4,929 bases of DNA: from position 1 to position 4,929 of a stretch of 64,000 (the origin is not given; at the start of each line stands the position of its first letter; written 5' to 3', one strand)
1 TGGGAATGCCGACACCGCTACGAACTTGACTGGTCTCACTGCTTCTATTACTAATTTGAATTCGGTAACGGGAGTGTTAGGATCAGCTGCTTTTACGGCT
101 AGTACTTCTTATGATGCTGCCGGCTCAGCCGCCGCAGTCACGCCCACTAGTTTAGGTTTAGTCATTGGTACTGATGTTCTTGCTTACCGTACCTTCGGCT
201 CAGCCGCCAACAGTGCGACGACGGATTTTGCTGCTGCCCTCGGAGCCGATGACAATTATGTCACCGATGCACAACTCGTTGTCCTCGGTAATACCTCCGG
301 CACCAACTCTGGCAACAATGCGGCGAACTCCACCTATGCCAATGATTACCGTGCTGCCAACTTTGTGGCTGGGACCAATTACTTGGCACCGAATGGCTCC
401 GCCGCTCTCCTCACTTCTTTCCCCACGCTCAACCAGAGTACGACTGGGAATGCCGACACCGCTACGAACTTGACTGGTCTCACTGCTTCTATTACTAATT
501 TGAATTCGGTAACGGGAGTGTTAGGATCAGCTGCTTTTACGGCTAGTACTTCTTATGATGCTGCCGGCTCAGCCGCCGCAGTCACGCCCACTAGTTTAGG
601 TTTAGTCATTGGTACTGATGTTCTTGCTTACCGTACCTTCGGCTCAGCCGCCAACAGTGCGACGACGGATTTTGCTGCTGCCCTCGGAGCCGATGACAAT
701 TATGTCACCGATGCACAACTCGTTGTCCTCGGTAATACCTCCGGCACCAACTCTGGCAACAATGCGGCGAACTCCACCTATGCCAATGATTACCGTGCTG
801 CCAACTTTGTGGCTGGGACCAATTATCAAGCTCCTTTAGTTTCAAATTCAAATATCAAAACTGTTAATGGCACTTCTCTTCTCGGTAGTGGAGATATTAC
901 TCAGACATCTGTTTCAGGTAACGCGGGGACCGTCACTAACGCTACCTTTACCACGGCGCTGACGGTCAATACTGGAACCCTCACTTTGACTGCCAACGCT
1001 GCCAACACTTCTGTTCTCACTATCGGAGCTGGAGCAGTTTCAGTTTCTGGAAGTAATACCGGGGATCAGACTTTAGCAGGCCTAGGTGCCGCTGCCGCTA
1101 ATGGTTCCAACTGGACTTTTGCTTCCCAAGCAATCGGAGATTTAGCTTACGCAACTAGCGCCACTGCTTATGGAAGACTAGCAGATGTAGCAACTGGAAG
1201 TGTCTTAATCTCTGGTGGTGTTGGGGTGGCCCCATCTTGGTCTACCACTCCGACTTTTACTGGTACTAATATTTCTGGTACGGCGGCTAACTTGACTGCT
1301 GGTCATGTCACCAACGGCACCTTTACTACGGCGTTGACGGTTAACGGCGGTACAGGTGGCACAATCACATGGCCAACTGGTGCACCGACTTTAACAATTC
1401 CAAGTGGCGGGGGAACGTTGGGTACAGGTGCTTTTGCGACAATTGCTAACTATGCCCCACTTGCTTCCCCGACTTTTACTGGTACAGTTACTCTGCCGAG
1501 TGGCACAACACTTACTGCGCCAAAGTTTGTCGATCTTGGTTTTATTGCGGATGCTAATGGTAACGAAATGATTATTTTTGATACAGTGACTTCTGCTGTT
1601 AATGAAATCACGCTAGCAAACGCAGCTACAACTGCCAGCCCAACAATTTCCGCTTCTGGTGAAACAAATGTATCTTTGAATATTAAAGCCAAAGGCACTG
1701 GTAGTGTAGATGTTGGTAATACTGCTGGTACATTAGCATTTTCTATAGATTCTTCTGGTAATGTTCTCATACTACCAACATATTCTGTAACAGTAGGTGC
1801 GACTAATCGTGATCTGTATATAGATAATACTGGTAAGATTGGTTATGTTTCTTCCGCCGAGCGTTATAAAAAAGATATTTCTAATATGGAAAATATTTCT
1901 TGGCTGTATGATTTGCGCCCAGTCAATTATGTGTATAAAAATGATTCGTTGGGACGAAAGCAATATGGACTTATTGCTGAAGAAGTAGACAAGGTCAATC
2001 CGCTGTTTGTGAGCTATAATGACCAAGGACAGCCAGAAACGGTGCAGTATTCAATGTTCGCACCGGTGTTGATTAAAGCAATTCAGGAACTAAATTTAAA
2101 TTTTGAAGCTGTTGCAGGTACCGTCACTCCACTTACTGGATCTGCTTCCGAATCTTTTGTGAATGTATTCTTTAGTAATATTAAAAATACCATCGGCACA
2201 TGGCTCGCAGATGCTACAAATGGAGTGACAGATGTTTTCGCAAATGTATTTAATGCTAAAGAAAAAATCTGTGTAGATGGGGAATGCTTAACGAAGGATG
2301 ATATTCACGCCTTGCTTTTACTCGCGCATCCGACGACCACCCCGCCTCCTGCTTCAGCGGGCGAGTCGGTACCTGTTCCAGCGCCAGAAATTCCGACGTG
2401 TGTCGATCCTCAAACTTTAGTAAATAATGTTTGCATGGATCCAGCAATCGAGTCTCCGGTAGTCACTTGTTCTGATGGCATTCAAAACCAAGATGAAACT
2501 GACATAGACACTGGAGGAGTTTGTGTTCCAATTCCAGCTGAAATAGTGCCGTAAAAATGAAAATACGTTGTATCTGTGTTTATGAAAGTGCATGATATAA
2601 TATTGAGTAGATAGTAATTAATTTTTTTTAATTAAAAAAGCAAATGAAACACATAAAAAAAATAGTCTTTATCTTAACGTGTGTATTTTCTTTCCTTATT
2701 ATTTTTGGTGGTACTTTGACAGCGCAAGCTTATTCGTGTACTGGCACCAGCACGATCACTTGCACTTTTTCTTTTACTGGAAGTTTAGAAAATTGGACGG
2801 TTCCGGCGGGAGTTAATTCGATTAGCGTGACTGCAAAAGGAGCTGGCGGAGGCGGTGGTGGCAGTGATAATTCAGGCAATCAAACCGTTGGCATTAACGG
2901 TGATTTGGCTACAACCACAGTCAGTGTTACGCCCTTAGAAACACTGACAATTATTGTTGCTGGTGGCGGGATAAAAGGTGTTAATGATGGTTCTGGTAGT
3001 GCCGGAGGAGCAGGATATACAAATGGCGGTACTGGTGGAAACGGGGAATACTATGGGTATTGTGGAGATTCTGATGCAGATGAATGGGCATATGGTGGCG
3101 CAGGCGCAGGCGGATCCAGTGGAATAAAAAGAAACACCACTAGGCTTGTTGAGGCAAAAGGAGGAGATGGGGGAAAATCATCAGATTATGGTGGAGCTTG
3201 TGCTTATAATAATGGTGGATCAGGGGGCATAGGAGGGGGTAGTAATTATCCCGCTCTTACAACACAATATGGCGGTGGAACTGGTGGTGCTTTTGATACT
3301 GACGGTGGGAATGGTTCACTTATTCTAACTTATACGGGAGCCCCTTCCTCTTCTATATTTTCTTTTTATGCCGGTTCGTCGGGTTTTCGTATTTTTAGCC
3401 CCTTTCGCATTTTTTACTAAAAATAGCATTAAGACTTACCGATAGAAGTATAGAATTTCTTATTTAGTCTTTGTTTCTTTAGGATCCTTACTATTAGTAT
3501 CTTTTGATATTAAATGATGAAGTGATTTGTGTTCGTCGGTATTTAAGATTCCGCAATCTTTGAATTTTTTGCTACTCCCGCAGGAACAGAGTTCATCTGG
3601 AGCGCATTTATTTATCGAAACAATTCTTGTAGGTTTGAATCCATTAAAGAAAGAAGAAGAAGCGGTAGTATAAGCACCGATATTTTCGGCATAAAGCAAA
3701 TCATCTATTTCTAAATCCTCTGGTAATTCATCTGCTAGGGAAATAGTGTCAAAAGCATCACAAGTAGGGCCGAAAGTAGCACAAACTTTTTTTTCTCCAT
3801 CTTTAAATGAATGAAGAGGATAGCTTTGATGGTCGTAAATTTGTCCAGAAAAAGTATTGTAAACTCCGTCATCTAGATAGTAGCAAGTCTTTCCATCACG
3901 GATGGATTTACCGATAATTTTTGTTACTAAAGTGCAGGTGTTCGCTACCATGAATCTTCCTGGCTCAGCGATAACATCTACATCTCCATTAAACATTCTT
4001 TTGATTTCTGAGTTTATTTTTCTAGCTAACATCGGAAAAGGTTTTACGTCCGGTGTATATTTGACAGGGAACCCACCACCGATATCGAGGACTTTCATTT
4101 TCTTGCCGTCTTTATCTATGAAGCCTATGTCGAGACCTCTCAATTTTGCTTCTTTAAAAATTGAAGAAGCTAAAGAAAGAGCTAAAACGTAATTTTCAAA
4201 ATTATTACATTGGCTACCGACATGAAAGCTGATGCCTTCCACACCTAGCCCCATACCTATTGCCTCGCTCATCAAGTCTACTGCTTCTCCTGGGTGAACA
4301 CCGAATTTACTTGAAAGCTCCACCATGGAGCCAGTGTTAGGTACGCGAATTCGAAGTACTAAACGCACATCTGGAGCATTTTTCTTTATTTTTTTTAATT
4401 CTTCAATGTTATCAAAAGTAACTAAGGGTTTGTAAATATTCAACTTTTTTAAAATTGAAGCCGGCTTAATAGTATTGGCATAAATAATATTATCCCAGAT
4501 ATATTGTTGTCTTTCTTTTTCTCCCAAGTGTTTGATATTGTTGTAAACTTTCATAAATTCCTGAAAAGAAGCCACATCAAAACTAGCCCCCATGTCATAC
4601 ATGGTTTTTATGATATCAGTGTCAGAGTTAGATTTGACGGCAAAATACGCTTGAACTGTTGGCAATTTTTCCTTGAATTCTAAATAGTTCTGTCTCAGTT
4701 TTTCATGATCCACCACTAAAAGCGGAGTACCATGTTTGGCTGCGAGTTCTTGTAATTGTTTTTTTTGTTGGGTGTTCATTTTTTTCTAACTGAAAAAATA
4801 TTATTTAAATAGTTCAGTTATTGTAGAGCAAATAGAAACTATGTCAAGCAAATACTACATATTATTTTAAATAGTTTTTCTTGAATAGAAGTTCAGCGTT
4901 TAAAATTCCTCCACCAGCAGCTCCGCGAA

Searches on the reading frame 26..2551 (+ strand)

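Call 27: search_protein_families(library=pfam, proteins=[window:26-2551:+], max_evalue=0.001)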
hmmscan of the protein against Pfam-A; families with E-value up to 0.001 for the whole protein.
window:26-2551:+ (842 aa): 1 family
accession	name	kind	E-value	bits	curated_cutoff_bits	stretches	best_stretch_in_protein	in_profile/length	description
PF13884.11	Peptidase_S74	-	5.6e-08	33.4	22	1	610-660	1-55/58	Chaperone of endosialidase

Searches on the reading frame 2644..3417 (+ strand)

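Call 27: search_protein_families(library=pfam, proteins=[window:2644-3417:+], max_evalue=0.001)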
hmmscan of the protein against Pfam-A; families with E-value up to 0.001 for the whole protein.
window:2644-3417:+ (258 aa): 1 family
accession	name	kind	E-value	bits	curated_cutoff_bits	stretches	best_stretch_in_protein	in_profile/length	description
PF21722.4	Gly_rich_2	-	3.4e-07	30.9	24.3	1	46-224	4-177/226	Glycine-rich domain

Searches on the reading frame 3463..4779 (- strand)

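Call 27: search_protein_families(library=pfam, proteins=[window:3463-4779:-], max_evalue=0.001)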
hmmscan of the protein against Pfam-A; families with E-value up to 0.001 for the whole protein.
window:3463-4779:- (439 aa): 2 families
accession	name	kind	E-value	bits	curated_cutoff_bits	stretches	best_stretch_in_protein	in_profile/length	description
PF02784.22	Orn_Arg_deC_N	-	1.6e-47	162.4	23.4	1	27-279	3-247/247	Pyridoxal-dependent decarboxylase, pyridoxal binding domain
PF00278.28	Orn_DAP_Arg_deC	-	4.3e-17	62.6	23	1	189-368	5-95/95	Pyridoxal-dependent decarboxylase, C-terminal sheet domain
